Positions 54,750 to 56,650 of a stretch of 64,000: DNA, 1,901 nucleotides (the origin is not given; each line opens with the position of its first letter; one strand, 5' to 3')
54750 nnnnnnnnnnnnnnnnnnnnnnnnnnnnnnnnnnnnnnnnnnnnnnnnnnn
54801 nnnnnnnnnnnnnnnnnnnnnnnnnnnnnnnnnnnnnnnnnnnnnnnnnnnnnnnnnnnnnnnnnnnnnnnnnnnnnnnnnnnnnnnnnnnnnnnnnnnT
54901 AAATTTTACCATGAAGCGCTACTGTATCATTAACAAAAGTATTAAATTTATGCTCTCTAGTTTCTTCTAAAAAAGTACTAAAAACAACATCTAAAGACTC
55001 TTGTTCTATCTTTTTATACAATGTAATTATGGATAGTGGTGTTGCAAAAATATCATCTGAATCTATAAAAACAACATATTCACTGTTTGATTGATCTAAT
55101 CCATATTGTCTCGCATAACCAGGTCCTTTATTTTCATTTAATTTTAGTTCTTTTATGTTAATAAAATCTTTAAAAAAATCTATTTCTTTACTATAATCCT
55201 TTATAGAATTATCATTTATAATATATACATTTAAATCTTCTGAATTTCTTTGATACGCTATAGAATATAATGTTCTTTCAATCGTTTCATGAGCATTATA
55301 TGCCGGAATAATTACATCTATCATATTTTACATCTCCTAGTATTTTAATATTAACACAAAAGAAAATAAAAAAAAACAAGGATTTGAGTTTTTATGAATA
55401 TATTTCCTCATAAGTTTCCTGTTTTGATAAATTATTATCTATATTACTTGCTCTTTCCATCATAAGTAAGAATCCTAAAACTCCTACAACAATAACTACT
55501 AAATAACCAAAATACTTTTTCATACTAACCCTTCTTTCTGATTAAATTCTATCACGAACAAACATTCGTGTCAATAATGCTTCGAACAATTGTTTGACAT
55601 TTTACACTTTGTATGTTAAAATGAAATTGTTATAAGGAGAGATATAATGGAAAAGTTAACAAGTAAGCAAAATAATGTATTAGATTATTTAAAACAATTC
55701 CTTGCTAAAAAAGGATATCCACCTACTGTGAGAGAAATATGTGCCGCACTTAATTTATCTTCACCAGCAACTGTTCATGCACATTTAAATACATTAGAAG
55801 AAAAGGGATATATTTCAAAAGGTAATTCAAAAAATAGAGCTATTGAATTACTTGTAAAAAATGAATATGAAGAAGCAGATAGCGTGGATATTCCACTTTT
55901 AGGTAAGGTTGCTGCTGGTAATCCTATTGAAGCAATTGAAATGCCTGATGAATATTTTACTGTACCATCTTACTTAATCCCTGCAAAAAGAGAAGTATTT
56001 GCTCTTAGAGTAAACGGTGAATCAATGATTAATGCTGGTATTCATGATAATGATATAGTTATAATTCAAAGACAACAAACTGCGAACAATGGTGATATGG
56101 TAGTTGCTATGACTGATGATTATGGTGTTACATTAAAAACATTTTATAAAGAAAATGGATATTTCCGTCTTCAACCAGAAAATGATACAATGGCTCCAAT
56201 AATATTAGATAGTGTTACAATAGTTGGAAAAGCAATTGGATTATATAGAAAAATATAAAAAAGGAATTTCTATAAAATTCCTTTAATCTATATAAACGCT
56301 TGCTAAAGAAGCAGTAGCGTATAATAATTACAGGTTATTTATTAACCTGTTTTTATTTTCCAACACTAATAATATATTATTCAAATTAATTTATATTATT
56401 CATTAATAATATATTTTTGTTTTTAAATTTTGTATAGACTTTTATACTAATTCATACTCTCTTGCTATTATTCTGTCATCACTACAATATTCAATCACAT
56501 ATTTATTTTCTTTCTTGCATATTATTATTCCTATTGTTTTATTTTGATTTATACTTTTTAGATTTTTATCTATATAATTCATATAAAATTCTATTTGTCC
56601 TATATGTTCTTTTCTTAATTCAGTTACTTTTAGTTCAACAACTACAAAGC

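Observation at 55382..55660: Divergent lexA / small-membrane-peptide arrangement with two Cheo boxes. This may be an SOS-inducible division inhibitor, and the downstream GT2-T7SS operon may also be under SOS control.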

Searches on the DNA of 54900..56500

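Call 49: search_rna_families(source=window, start=54900, end=56500, threshold=evalue, max_evalue=1)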
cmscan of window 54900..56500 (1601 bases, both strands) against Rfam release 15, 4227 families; matches with E-value up to 1: 1.
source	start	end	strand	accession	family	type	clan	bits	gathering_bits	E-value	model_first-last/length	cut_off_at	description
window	55851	55929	-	RF00621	CoTC_ribozyme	Gene; ribozyme;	-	18.6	58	0.99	1-191/191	no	Beta-globin co-transcriptional cleavage ribozyme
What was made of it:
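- Rfam gives no hit (call 49).
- Tried and rejected: An Rfam scan of 54900-56500 gave no RNA family (call 49).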

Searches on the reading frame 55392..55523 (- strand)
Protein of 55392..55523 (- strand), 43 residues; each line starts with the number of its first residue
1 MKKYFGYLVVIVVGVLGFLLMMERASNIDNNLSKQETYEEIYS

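Call 6: search_protein_families(library=pfam, proteins=[window:55392-55523:-], max_evalue=0.01)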
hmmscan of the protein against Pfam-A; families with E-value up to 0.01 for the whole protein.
window:55392-55523:- (43 aa): 0 families

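Call 7: search_protein_families(library=ncbifam, proteins=[window:55392-55523:-], max_evalue=0.01)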
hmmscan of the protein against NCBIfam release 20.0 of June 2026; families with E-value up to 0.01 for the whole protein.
window:55392-55523:- (43 aa): 0 families

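Call 21: find_homologous_proteins(query=A1, max_evalue=0.01)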
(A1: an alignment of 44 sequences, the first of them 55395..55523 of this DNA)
Query A1 (44 sequences) (43 aa, profile of the alignment): 112 proteins with E <= 0.01 among 885 candidates.
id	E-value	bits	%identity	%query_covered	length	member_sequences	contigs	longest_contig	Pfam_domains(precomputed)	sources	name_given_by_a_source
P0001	8.3e-12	62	-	-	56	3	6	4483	-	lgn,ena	-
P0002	1.1e-11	62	-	-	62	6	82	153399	-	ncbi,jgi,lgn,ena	-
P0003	4.8e-11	60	-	-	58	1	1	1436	-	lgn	-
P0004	1.7e-10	58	-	-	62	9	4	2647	-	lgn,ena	-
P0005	1.9e-10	58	-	-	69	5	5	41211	-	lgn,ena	-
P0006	2.8e-10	58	-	-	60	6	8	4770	-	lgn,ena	-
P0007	3.2e-10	57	-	-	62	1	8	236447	-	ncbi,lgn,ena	-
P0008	4.0e-10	57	-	-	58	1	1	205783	-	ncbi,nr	ncbi:MAG: hypothetical protein PUE33_00825 [bacterium]|nr:hypothetical protein [bacterium]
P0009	5.2e-10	57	-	-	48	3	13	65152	-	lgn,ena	-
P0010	5.3e-10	57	-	-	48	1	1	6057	-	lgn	-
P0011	7.0e-10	56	-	-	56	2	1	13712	-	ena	-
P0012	7.2e-10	56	-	-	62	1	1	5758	-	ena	-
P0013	8.4e-10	56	-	-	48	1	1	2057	-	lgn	-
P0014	1.5e-9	55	-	-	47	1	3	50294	-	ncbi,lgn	-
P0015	2.9e-9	54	93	100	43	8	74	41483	-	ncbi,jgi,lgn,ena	jgi:hypothetical protein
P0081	1.3e-4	39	-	-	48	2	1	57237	-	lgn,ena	-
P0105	4.1e-3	35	-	-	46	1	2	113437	-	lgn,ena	-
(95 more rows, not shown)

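Call 29: search_protein_families(library=ncbifam, alignment_id=A1, max_evalue=10)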
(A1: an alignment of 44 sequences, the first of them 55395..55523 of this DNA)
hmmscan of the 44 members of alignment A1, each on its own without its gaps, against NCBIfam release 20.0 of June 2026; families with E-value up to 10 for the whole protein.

A. member 1, window:55395-55523:- (43 aa): 1 family
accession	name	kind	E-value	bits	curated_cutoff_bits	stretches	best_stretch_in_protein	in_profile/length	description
NF006303.0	PRK08489.1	equivalog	0.065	13.8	145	1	2-37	8-43/129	NAD(P)H-quinone oxidoreductase subunit 3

B. families by the number of members that match (of 44 scanned): 13 families
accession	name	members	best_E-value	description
NF010723.1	PRK14125.1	2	0.044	cell division suppressor protein YneA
NF006303.0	PRK08489.1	2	0.065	NAD(P)H-quinone oxidoreductase subunit 3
NF045846.1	MSC0882_dom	1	0.0037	MSC_0882 family membrane protein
TIGR04429.1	Phr_nterm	1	0.0046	Phr family secreted Rap phosphatase inhibitor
TIGR04370.1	glyco_rpt_poly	1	0.0059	oligosaccharide repeat unit polymerase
NF033603.1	mini-MOMP_1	1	0.025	mini-MOMP protein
NF049853.1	WD_0736_fam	1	0.052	WD_0736 family protein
TIGR03076.1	near_not_gcvH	1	0.057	chlamydial GcvH-like protein upstream region protein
NF040843.1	SE2200_fam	1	0.065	SE2200 family small protein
NF041501.1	cola_mem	1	0.09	FGLLP motif-containing membrane protein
TIGR01655.1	yxeA_fam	1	0.094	YxeA family protein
NF004931.0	PRK06287.1-2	1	0.13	cobalt transport protein CbiN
NF007397.0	PRK09925.1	1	3.1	leu operon leader peptide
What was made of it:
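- On YneA family (NF010723): Two of 44 relatives match at E = 0.044, far below the cut-off (call 29).
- On SosA family (staphylococci): No SosA model appeared in the NCBIfam or Pfam hits (calls 6, 29).
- Closest known: YneA of Bacillus subtilis and Listeria. Different: No significant HMM match was found (call 29).
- NF010723 matched only 2 of 44 family members, at E = 0.044, and not the window peptide (call 29).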

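Call 44: search_protein_representatives(alignment_id=A2)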
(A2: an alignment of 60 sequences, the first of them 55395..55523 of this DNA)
Query: 60 sequences, 50 profile positions. Proteins with E-value up to 0.001 (for the whole library): 135; up to 1e-10: 8; up to 1e-30: 0. The best 135 are listed.
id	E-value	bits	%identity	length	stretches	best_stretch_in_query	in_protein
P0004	1.6e-17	79.3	-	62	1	1-50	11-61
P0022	5.5e-16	74.4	-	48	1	2-50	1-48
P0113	1.6e-13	66.5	-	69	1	1-49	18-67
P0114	9.8e-13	64.0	-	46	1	2-49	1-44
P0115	5.7e-12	61.5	-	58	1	1-50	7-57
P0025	3.4e-11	59.1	-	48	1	1-41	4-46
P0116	6.4e-11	58.2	-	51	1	1-49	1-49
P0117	7.6e-11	57.9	-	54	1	4-49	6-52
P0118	1.2e-10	57.4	-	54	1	2-49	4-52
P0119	1.5e-10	57.0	-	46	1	2-49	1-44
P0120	3.0e-10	56.0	-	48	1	2-50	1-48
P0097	3.2e-10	56.0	-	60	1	2-50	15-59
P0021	3.7e-10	55.7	-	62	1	1-38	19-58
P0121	1.1e-09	54.3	-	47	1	1-49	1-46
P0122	1.4e-09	53.9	-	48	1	2-47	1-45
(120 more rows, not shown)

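Call 45: find_encoding_contigs(protein=P0009, flank=3000, max_places=2)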
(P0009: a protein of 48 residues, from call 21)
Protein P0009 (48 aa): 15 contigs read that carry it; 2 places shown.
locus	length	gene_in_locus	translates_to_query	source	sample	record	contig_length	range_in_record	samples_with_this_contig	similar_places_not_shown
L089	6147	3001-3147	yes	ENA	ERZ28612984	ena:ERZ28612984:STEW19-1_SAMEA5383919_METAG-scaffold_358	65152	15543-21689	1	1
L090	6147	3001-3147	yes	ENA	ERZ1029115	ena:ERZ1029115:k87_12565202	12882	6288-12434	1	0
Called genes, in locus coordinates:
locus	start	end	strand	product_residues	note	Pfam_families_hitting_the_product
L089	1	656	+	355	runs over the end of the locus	PF03033:Glyco_transf_28, PF04101:Glyco_tran_28_C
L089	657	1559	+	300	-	PF01565:FAD_binding_4, PF02873:MurB_C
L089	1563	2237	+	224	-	PF08478:POTRA_1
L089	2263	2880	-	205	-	PF01726:LexA_DNA_bind, PF00717:Peptidase_S24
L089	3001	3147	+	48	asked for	-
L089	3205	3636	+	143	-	PF10747:SirA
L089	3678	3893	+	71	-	PF03672:UPF0154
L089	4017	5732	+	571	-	PF01807:Zn_ribbon_DnaG, PF08275:DNAG_N, PF01751:Toprim, PF13155:Toprim_2, PF13362:Toprim_3 (weak), PF13662:Toprim_4, PF10410:DnaB_bind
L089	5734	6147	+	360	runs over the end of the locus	PF03979:Sigma70_r1_1, PF00140:Sigma70_r1_2, PF04542:Sigma70_r2, PF04539:Sigma70_r3, PF04545:Sigma70_r4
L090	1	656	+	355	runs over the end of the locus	PF03033:Glyco_transf_28, PF04101:Glyco_tran_28_C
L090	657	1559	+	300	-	PF01565:FAD_binding_4, PF02873:MurB_C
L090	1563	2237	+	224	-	PF08478:POTRA_1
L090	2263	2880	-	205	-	PF01726:LexA_DNA_bind, PF00717:Peptidase_S24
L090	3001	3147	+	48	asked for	-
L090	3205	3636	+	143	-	PF10747:SirA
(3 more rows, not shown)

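Call 46: find_encoding_contigs(protein=P0105, flank=3000, max_places=2)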
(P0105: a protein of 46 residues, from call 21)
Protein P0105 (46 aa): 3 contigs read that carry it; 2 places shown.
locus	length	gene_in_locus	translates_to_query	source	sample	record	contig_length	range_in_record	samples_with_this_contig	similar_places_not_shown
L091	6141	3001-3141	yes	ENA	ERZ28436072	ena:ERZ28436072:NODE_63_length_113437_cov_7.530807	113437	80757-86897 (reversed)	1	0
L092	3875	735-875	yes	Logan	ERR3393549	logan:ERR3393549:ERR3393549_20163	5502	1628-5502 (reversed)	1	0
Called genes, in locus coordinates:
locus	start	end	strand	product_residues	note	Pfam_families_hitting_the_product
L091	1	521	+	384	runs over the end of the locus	PF01820:Dala_Dala_lig_N, PF01071:GARS_A (weak), PF02222:ATP-grasp, PF02655:ATP-grasp_3, PF02786:CPSase_L_D2, PF07478:Dala_Dala_lig_C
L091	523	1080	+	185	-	PF01330:RuvA_N, PF14520:HHH_5, PF07499:RuvA_C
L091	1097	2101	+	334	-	PF00910:RNA_helicase (faint), PF05496:RuvB_N, PF00004:AAA, PF07728:AAA_5 (weak), PF13173:AAA_14 (weak), PF17864:AAA_lid_4, PF05491:WHD_RuvB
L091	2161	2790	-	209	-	PF01726:LexA_DNA_bind, PF00717:Peptidase_S24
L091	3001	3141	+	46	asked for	-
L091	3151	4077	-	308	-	PF04055:Radical_SAM, PF16199:Radical_SAM_C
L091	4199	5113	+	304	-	PF01545:Cation_efflux, PF16916:ZT_dimer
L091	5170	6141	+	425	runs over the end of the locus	PF00919:UPF0004, PF04055:Radical_SAM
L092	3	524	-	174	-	?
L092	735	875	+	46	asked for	-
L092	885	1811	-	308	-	PF04055:Radical_SAM, PF16199:Radical_SAM_C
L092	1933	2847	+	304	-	PF01545:Cation_efflux, PF16916:ZT_dimer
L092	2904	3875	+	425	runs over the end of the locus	PF00919:UPF0004, PF04055:Radical_SAM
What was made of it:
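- One of them (L091) is monocistronic, so the ORF is not merely a leader for a downstream gene (call 46). A monocistronic case exists (L091, call 46).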

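Call 47: find_encoding_contigs(protein=P0081, flank=3000, max_places=2)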
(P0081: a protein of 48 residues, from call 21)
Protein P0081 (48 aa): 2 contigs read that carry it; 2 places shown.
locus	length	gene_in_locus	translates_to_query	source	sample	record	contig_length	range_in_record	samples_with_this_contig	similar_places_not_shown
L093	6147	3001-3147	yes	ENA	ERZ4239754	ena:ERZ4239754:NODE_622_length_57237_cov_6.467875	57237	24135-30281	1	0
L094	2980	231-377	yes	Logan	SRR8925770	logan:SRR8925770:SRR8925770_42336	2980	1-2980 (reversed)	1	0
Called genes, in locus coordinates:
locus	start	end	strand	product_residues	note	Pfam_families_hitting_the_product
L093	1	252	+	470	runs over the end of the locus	PF00919:UPF0004, PF04055:Radical_SAM, PF01938:TRAM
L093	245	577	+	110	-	PF06133:Com_YlbF (weak)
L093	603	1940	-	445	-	PF01464:SLT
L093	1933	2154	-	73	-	-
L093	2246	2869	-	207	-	PF01726:LexA_DNA_bind, PF00717:Peptidase_S24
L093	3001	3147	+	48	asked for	-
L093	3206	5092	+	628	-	PF00456:Transketolase_N, PF13292:DXP_synthase_N (faint), PF02779:Transket_pyr, PF02780:Transketolase_C (weak), PF22613:Transketolase_C_1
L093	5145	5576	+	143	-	PF10747:SirA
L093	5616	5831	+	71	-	PF03672:UPF0154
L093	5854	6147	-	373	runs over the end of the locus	PF05636:HIGH_NTase1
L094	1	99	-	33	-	?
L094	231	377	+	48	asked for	-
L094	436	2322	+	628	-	PF00456:Transketolase_N, PF13292:DXP_synthase_N (faint), PF02779:Transket_pyr, PF02780:Transketolase_C (weak), PF22613:Transketolase_C_1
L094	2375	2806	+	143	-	PF10747:SirA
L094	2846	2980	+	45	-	?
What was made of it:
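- Three of three family members chosen from the peptide side lie divergent from lexA (calls 45-47).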

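Call 65: predict_structure(alignment_id=A2)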
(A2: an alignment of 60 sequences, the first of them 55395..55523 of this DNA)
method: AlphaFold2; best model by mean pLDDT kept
length: 43 residues; sequences in the alignment: 60
mean_pLDDT: 75.3   pTM: 0.39
mean pLDDT of the five models: 75.3, 74.8, 73.4, 73.0, 70.0
residues with pLDDT >= 90: 15; 70-90: 10; 50-70: 17; < 50: 1
segments of 3 or more residues with pLDDT < 50: none
pLDDT, mean of each block of 10 residues (from residue 1): 85 95 74 55 52
secondary structure, 60 per line:
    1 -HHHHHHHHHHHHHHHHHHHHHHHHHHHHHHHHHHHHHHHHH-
elements in order: H2-42
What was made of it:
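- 55392..55523 (-): Small ORF, 43 aa: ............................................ It has a basic N-terminus, one TM helix and an acidic 22-aa tail, and is predicted N-in/C-out. AF2 predicts a single helix over residues 2-42 (call 65).
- Tried and rejected: The AF2 model of the peptide is a single helix and was not informative beyond that (call 65).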
